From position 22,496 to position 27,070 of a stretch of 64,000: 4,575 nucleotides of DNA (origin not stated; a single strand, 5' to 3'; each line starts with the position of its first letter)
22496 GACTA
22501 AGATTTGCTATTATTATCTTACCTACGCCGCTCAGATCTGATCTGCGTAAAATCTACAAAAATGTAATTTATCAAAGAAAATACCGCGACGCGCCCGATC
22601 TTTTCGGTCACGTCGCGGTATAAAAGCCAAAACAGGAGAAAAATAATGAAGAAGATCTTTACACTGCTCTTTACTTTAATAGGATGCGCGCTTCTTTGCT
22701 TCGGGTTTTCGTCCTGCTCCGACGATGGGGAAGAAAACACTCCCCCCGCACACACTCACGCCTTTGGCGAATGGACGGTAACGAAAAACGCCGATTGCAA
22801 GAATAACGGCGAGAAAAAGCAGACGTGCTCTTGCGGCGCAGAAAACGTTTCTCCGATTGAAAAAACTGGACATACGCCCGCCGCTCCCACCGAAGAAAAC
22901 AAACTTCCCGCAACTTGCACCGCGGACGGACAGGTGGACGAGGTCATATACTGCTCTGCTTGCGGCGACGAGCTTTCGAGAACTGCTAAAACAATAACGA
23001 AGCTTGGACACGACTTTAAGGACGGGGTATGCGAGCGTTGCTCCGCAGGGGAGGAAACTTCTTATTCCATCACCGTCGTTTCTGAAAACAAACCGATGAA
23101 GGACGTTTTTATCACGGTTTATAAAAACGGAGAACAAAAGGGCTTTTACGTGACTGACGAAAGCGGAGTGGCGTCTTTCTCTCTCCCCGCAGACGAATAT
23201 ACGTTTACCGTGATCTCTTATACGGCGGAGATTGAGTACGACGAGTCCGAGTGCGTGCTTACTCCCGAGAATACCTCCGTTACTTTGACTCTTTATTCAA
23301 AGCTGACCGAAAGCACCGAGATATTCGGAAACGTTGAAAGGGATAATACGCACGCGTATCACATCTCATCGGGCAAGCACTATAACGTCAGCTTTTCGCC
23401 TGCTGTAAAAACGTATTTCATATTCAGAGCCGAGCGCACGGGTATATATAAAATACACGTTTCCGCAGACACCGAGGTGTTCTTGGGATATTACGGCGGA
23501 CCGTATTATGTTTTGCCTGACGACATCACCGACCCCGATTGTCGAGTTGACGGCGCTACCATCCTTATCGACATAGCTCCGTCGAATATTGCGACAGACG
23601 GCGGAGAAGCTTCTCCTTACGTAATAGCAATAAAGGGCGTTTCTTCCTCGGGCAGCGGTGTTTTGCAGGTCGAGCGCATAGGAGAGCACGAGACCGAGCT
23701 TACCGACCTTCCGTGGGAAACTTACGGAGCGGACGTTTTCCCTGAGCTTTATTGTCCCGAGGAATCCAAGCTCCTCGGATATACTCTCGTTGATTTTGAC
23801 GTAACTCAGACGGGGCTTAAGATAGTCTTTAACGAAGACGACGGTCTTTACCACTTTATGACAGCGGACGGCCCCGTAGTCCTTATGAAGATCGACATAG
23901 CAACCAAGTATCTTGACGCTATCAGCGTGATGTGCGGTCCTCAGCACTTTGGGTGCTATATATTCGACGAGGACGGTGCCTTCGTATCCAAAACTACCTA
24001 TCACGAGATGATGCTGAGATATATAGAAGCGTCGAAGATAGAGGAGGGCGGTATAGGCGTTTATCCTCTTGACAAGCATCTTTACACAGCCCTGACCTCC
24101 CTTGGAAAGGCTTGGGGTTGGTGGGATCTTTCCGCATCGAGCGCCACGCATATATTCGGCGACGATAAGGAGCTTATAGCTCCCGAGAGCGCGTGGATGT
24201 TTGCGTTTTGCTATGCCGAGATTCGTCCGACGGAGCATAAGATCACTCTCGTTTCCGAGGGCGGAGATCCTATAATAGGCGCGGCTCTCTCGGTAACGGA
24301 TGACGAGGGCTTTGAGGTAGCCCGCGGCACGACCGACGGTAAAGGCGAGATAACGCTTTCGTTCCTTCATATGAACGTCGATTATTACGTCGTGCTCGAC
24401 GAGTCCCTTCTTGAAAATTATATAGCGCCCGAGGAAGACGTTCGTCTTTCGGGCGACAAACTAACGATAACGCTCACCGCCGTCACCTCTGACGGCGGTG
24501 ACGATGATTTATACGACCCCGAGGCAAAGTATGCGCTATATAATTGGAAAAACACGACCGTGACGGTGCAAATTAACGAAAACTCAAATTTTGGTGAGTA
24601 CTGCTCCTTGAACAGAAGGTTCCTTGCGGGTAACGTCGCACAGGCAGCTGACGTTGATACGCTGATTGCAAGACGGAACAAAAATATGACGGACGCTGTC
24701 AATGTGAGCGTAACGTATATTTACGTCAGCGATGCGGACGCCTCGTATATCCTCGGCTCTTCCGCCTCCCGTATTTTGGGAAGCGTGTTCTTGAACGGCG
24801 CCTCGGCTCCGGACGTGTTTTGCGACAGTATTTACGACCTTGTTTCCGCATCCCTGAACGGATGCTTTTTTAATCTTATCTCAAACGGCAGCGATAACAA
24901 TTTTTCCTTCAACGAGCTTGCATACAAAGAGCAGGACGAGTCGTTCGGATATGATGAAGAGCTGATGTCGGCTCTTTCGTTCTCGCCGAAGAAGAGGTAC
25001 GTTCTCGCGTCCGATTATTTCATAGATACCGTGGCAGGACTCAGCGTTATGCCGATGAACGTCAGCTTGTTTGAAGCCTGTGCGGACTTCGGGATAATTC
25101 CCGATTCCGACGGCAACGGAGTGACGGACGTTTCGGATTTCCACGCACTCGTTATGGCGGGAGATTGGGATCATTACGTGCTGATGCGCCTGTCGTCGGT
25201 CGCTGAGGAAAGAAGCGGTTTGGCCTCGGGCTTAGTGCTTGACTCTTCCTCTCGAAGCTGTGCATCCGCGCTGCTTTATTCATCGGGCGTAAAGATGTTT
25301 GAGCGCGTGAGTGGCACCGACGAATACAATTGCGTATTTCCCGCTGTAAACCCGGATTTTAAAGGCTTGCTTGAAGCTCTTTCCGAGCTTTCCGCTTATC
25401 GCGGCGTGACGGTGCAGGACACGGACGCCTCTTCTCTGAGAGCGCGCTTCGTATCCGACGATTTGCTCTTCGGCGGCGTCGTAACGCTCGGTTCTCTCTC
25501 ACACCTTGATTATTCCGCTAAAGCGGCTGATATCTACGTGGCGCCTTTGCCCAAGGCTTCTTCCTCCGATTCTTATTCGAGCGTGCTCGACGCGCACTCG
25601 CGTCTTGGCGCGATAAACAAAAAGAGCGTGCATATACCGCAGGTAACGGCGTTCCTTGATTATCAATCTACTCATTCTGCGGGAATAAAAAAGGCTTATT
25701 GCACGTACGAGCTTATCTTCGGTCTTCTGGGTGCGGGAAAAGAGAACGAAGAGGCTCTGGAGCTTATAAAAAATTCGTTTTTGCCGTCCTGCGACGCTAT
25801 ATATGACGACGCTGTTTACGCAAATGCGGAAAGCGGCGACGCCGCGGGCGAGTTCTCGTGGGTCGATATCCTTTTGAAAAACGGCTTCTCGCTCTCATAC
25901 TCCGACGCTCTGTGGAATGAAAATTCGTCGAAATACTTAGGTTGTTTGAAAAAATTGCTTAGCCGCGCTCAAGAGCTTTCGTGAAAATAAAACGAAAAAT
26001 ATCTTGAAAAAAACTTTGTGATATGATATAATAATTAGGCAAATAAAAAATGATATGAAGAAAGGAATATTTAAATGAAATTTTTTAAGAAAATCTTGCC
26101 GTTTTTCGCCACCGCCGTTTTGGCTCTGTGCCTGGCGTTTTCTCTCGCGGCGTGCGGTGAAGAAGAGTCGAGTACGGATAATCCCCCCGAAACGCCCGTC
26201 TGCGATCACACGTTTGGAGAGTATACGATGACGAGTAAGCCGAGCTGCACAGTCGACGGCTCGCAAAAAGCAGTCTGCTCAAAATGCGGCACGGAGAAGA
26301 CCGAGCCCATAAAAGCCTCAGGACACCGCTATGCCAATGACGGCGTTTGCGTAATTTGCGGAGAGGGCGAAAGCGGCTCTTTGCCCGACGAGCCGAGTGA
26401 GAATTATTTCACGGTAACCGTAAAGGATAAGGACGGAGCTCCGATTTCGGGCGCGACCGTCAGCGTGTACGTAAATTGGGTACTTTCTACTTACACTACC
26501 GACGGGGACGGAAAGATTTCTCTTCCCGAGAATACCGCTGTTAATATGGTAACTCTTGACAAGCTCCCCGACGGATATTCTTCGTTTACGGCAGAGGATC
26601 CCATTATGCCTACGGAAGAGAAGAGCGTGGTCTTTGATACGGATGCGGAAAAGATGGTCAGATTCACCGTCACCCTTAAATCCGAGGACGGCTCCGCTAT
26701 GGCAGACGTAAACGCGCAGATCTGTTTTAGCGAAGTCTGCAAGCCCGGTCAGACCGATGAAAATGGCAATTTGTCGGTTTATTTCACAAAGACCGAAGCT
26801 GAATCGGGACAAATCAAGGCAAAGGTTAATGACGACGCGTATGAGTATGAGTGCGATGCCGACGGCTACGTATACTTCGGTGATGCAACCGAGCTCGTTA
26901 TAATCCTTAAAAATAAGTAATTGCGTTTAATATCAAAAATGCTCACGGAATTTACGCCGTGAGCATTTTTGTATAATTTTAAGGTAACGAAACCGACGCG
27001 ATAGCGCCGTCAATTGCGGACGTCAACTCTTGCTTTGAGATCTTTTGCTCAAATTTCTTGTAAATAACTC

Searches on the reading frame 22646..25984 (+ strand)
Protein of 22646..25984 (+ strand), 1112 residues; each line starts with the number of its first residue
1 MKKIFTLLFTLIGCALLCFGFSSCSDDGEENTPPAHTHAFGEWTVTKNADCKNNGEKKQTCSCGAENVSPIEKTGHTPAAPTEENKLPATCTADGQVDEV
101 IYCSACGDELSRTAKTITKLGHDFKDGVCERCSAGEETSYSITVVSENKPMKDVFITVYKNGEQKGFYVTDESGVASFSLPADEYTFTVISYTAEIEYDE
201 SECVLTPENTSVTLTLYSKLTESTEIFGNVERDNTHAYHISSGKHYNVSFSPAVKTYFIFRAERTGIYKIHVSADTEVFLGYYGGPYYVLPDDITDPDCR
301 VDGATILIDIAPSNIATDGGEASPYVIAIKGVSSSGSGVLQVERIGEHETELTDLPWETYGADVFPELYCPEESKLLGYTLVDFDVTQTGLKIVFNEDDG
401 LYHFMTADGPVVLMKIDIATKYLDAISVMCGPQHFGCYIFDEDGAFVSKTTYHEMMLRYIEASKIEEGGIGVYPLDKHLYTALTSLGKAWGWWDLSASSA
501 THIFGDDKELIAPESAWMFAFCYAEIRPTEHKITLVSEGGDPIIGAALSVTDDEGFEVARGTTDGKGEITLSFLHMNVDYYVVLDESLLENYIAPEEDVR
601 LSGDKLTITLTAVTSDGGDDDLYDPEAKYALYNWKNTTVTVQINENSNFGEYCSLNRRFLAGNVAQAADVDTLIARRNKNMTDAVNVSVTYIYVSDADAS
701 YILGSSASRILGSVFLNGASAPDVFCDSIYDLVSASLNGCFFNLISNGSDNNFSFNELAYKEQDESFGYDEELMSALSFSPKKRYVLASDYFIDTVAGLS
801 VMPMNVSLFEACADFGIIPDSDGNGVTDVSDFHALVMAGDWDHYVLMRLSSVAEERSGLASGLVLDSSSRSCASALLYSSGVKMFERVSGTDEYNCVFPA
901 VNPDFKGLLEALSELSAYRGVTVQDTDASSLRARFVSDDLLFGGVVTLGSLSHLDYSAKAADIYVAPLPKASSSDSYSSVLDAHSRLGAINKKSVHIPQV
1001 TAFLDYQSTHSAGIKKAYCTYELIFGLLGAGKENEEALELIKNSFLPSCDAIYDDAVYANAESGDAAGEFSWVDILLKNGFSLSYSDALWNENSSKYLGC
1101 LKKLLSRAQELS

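Call 3: search_protein_families(library=pfam, proteins=[window:22646-25984:+], max_evalue=0.01)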
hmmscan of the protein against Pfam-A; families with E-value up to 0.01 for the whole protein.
window:22646-25984:+ (1112 aa): 3 families
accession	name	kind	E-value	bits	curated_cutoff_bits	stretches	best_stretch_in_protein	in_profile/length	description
PF13620.12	CarboxypepD_reg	-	1.2e-06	29.2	32.3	0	143-191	5-55/82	Carboxypeptidase regulatory-like domain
PF17802.7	SpaA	-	1.3e-05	25.6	23.1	0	537-611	10-86/91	Prealbumin-like fold domain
PF11974.14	bMG3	-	9.1e-05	22.8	34.9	0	540-572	25-57/103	Bacterial alpha-2-macroglobulin MG3 domain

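Call 4: search_protein_families(library=ncbifam, proteins=[window:22646-25984:+], max_evalue=0.01)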
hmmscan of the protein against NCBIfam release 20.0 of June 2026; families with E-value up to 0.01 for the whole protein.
window:22646-25984:+ (1112 aa): 1 family
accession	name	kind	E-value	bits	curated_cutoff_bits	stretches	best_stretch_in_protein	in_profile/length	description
NF058648.1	ECF_sub_HI1622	equivalog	0.0026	17.8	100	0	539-585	35-81/180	NikL family nickel/cobalt ECF transporter subunit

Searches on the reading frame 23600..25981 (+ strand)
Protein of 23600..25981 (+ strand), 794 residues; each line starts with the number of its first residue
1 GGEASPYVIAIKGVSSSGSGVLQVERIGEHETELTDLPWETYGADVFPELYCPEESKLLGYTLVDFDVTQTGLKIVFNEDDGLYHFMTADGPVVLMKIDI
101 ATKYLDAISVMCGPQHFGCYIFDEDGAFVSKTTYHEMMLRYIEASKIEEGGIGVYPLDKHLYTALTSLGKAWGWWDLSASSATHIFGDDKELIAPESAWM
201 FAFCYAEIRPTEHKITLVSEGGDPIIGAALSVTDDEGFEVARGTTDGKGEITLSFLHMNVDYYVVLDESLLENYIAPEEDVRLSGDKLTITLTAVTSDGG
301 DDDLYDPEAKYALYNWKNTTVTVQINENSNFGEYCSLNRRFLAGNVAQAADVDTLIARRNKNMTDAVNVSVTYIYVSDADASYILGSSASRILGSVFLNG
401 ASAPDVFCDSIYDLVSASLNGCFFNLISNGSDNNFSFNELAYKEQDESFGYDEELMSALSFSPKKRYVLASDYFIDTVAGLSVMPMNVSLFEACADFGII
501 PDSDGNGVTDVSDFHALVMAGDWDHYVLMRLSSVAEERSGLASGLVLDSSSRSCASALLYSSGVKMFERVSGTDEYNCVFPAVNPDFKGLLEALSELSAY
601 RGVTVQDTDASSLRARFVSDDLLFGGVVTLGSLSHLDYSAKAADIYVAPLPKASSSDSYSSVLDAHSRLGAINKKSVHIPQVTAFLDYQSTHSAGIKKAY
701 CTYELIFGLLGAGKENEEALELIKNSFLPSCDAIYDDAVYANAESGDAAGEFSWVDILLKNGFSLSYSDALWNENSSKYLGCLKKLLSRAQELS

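Call 64: search_protein_families(library=pfam, proteins=[window:23600-25981:+], max_evalue=1)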
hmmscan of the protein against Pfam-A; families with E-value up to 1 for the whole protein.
window:23600-25981:+ (794 aa): 3 families
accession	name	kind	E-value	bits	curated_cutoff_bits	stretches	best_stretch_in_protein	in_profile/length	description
PF17802.7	SpaA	-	0.011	16.3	23.1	1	219-293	10-86/91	Prealbumin-like fold domain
PF13620.12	CarboxypepD_reg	-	0.059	14.2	32.3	1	216-262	5-50/82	Carboxypeptidase regulatory-like domain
PF11974.14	bMG3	-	0.15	12.5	34.9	1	222-254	25-57/103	Bacterial alpha-2-macroglobulin MG3 domain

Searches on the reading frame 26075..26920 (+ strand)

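Call 3: search_protein_families(library=pfam, proteins=[window:26075-26920:+], max_evalue=0.01)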
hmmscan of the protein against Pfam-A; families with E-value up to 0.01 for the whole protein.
window:26075-26920:+ (281 aa): 10 families
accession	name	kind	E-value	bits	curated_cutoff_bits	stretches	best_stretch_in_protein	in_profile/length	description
PF02369.22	Big_1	-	9e-12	45.4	34.9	2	191-254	15-83/93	Bacterial Ig-like domain (group 1)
PF09134.16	Invasin_D3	-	2.5e-08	34.8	33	1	105-149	17-64/98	Invasin, domain 3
PF17789.7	MG4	-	3.8e-07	30.7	24.7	1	112-156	18-64/95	Macroglobulin domain MG4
PF13620.12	CarboxypepD_reg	-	9.3e-06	26.3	32.3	1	113-173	3-64/82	Carboxypeptidase regulatory-like domain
PF11974.14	bMG3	-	3.7e-05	24.1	34.9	0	119-153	23-59/103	Bacterial alpha-2-macroglobulin MG3 domain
PF24547.1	DUF7601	-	0.00074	20.5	27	0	111-168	21-75/116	Domain of unknown function (DUF7601)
PF00630.25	Filamin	-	0.0022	19.2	26.9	0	190-254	18-85/93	Filamin/ABP280 repeat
PF20598.4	DUF6795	-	0.0028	18.4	27.4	0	119-155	7-48/103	Domain of unknown function (DUF6795)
PF20130.4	DUF6520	-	0.0063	17.3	25.4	1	1-64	1-58/83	Family of unknown function (DUF6520)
PF24107.1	DUF7382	-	0.0064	16.8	27.4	0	107-131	17-41/65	Domain of unknown function (DUF7382)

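Call 4: search_protein_families(library=ncbifam, proteins=[window:26075-26920:+], max_evalue=0.01)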
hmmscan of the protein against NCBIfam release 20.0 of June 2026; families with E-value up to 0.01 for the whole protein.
window:26075-26920:+ (281 aa): 0 families
